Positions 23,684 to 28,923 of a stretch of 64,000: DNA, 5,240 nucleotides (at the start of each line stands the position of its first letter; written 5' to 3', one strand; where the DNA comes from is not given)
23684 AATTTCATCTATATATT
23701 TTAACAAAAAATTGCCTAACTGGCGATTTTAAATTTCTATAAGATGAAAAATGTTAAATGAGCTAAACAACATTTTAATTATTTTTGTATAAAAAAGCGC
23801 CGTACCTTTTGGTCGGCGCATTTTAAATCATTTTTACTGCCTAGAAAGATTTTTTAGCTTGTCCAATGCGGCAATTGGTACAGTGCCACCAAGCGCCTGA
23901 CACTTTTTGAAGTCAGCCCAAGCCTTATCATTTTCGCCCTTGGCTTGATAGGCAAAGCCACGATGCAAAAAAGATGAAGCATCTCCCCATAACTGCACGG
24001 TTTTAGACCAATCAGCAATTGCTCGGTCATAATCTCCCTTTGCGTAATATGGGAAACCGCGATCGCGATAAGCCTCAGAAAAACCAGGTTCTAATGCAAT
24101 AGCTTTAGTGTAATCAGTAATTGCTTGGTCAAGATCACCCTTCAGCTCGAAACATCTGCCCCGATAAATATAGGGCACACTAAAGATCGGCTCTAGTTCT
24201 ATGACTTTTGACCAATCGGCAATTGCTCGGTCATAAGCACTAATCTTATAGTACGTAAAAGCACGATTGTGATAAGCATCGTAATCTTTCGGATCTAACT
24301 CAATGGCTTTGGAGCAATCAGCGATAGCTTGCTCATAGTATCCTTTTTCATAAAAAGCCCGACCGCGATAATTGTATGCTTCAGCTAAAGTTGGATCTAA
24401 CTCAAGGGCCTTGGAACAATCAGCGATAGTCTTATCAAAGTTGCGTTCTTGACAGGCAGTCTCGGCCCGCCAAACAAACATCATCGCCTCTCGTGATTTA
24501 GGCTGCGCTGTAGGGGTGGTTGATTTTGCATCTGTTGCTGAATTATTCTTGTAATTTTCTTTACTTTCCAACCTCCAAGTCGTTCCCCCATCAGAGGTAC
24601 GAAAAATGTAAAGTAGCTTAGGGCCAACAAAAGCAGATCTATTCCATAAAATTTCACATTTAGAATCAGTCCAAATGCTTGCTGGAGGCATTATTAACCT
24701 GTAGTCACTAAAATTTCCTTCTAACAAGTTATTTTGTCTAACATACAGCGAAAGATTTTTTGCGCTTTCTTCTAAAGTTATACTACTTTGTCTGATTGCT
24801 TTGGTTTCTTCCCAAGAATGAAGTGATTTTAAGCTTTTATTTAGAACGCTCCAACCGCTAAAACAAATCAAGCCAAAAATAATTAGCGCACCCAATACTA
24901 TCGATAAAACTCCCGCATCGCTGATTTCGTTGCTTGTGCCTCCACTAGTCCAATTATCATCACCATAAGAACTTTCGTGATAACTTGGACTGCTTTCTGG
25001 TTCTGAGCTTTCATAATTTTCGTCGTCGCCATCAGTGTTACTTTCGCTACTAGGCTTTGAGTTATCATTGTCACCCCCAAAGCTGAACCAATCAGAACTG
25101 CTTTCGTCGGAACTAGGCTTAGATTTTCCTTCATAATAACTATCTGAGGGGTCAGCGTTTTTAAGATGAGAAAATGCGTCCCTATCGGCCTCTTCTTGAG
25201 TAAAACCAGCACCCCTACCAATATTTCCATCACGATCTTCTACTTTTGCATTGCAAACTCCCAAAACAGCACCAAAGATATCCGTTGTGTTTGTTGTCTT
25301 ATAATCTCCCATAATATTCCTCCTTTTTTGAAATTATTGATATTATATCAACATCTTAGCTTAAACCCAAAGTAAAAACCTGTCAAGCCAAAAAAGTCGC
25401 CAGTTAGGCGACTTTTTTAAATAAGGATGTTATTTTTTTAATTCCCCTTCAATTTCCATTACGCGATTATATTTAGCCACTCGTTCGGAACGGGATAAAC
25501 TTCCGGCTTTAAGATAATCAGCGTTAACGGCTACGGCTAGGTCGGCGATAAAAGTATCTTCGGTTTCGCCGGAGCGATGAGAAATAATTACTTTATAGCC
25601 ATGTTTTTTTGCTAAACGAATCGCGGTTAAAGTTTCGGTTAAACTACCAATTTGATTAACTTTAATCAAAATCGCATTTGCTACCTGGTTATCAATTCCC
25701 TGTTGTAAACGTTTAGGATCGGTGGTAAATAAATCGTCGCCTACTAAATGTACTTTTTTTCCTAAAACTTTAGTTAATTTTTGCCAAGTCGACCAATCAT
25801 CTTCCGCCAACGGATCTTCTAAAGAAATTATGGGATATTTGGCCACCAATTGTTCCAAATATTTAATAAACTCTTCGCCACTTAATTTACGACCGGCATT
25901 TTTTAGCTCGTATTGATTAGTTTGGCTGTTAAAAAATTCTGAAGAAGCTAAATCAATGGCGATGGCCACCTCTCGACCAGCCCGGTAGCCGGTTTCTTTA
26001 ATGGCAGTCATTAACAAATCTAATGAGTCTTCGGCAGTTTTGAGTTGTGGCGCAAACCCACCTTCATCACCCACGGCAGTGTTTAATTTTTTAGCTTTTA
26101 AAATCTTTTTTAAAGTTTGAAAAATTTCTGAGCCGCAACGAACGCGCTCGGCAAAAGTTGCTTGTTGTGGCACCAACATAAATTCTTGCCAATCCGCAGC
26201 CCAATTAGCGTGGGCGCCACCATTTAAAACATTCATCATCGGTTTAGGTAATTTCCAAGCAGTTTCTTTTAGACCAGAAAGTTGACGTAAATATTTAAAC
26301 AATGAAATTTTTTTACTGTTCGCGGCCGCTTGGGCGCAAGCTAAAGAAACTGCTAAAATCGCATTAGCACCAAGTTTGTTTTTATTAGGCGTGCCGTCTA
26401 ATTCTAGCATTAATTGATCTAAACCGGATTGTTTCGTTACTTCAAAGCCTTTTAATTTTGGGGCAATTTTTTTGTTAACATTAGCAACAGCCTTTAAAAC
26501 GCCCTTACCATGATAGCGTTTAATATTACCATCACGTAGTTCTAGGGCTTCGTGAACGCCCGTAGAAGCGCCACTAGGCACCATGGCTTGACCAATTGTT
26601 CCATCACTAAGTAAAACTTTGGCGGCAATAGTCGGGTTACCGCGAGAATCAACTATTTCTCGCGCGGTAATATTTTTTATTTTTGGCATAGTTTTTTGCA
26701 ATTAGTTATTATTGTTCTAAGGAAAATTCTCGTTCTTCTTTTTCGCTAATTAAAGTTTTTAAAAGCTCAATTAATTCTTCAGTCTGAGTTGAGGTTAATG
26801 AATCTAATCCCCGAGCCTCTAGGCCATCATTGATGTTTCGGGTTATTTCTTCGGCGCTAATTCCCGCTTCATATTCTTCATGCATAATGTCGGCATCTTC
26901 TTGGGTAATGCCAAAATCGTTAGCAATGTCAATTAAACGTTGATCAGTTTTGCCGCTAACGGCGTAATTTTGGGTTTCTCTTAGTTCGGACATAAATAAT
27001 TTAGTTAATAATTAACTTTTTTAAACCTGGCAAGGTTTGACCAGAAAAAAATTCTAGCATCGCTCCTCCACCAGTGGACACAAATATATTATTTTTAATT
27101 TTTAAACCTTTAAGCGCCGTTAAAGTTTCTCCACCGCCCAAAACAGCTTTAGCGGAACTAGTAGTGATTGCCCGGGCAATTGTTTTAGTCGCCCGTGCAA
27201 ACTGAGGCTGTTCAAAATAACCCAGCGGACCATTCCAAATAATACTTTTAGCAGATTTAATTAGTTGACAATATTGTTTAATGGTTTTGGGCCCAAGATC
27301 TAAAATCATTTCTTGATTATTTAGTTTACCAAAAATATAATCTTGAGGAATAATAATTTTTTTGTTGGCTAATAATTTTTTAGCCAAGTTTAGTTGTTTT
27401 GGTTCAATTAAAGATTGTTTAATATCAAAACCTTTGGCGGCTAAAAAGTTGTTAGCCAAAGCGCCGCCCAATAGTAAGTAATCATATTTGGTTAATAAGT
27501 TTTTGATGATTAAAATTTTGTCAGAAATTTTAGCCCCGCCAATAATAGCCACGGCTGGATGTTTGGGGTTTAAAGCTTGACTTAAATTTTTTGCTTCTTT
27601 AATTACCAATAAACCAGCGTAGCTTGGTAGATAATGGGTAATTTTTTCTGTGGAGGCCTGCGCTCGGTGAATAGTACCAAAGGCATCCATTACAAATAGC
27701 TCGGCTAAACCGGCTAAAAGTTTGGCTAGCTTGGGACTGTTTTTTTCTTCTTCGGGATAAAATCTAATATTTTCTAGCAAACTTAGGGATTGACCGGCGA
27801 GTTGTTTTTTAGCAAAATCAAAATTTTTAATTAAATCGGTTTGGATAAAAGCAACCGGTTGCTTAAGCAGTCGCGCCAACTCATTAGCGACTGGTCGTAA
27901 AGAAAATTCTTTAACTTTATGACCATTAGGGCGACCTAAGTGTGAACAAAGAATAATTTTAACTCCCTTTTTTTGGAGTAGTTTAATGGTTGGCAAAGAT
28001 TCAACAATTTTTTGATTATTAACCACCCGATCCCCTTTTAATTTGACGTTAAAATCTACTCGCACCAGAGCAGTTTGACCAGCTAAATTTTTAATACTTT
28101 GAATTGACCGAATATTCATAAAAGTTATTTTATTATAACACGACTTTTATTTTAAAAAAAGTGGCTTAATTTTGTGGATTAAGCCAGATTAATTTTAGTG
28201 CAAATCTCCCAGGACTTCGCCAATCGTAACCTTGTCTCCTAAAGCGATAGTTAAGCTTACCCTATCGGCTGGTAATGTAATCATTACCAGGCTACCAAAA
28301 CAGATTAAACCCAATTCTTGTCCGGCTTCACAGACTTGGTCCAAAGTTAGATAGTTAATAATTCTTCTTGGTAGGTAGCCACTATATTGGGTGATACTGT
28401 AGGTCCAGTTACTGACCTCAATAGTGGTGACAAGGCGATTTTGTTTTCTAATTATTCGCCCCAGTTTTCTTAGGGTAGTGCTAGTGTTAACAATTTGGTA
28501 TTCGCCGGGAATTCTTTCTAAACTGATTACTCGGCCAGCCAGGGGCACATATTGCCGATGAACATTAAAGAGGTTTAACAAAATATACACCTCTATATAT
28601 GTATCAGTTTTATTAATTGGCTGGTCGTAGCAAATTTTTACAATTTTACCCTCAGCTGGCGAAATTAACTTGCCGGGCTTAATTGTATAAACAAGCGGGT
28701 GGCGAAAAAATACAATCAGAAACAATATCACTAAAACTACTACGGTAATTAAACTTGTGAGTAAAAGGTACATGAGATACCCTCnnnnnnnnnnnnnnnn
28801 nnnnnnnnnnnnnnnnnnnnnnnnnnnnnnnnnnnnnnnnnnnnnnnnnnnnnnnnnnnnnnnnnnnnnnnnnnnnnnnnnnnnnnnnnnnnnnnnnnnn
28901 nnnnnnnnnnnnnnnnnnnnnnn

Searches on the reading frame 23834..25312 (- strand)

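Call 54: search_protein_families(library=pfam, proteins=[window:23834-25312:-], max_evalue=0.001)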
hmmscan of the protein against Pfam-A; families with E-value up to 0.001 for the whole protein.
window:23834-25312:- (492 aa): 15 families
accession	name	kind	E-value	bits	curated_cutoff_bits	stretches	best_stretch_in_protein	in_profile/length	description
PF00515.34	TPR_1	-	6.3e-35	118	27.8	3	310-343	1-34/34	Tetratricopeptide repeat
PF07719.23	TPR_2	-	6.6e-29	98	27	2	310-343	1-34/34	Tetratricopeptide repeat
PF13414.12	TPR_11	-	5.7e-25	87.2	26.8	3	317-356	1-40/42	TPR repeat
PF13431.12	TPR_17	-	1.8e-23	81.2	24.4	1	333-364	2-33/34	Tetratricopeptide repeat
PF13181.12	TPR_8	-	2e-16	59.1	25.7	1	310-343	1-34/34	Tetratricopeptide repeat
PF13371.12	TPR_9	-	1.5e-13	51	35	1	286-346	5-65/73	Tetratricopeptide repeat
PF13424.12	TPR_12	-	2.6e-10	40.8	30.1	0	309-372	2-66/77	Tetratricopeptide repeat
PF13432.12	TPR_16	-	8.8e-10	39.3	32.7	1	291-343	12-64/65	Tetratricopeptide repeat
PF14559.12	TPR_19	-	1.7e-09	38.3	25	0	392-433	5-46/68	Tetratricopeptide repeat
PF13428.12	TPR_14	-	5.5e-09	36.3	23.5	0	311-351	2-42/44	Tetratricopeptide repeat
PF01239.28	PPTA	-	6.6e-07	29.1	29.5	1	326-354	1-29/32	Protein prenyltransferase alpha subunit repeat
PF13174.12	TPR_6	-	1.2e-06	29.2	26.3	0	383-409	5-31/33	Tetratricopeptide repeat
PF23914.1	TPR_CcmH_CycH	-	6.4e-06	26.5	42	0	288-373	62-150/158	Cytochrome c-type biogenesis protein H TPR domain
PF13429.12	TPR_15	-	0.00011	22.1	26.2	0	265-311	136-181/280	Tetratricopeptide repeat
PF12569.14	NatA_aux_su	-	0.00014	21.4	33.3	0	262-343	178-259/515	N-terminal acetyltransferase A, auxiliary subunit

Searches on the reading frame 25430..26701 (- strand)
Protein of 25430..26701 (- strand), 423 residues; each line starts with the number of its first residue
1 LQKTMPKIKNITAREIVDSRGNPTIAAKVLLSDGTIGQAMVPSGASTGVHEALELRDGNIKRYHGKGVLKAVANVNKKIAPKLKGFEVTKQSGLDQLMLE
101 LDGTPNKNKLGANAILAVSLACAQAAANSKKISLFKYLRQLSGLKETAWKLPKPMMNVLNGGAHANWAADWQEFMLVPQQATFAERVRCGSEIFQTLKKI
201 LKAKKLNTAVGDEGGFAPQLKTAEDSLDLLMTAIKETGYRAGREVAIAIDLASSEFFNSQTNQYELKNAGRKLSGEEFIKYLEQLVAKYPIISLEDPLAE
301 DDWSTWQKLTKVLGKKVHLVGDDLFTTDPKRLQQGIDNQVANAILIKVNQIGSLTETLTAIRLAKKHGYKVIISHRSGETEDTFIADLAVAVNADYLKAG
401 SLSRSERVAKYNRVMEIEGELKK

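Call 54: search_protein_families(library=pfam, proteins=[window:25430-26701:-], max_evalue=0.001)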
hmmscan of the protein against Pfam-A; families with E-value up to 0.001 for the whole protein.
window:25430-26701:- (423 aa): 4 families
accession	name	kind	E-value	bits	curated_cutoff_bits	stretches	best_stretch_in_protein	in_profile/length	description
PF00113.28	Enolase_C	-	2.3e-112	375.6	21.5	1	150-421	3-281/296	Enolase, C-terminal TIM barrel domain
PF03952.21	Enolase_N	-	1.3e-57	194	35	1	8-138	1-131/131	Enolase, N-terminal domain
PF13378.12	MR_MLE_C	-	1.8e-08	34.8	29.4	1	273-392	55-171/219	Enolase C-terminal domain-like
PF07476.17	MAAL_C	-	1.5e-06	28.1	27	1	277-395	94-219/249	Methylaspartate ammonia-lyase C-terminus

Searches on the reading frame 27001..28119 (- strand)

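Call 53: search_protein_families(library=pfam, proteins=[window:27001-28119:-], max_evalue=0.001)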
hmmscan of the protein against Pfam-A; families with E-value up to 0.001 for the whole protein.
window:27001-28119:- (372 aa): 1 family
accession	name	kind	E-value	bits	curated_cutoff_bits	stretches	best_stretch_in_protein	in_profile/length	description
PF00162.24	PGK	-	5.6e-117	391.4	27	1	11-361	5-379/379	Phosphoglycerate kinase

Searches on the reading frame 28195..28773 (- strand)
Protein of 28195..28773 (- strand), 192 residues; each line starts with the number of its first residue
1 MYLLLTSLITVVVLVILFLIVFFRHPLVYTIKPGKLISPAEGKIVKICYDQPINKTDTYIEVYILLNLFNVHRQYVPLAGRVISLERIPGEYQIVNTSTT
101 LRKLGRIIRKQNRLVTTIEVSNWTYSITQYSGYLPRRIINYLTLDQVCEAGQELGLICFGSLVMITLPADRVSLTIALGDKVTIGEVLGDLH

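Call 53: search_protein_families(library=pfam, proteins=[window:28195-28773:-], max_evalue=0.001)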
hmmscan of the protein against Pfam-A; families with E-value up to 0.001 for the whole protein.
window:28195-28773:- (192 aa): 1 family
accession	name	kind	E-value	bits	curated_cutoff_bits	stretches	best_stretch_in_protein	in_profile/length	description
PF02666.20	PS_Dcarbxylase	-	2.8e-24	86.3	22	1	18-189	4-197/198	Phosphatidylserine decarboxylase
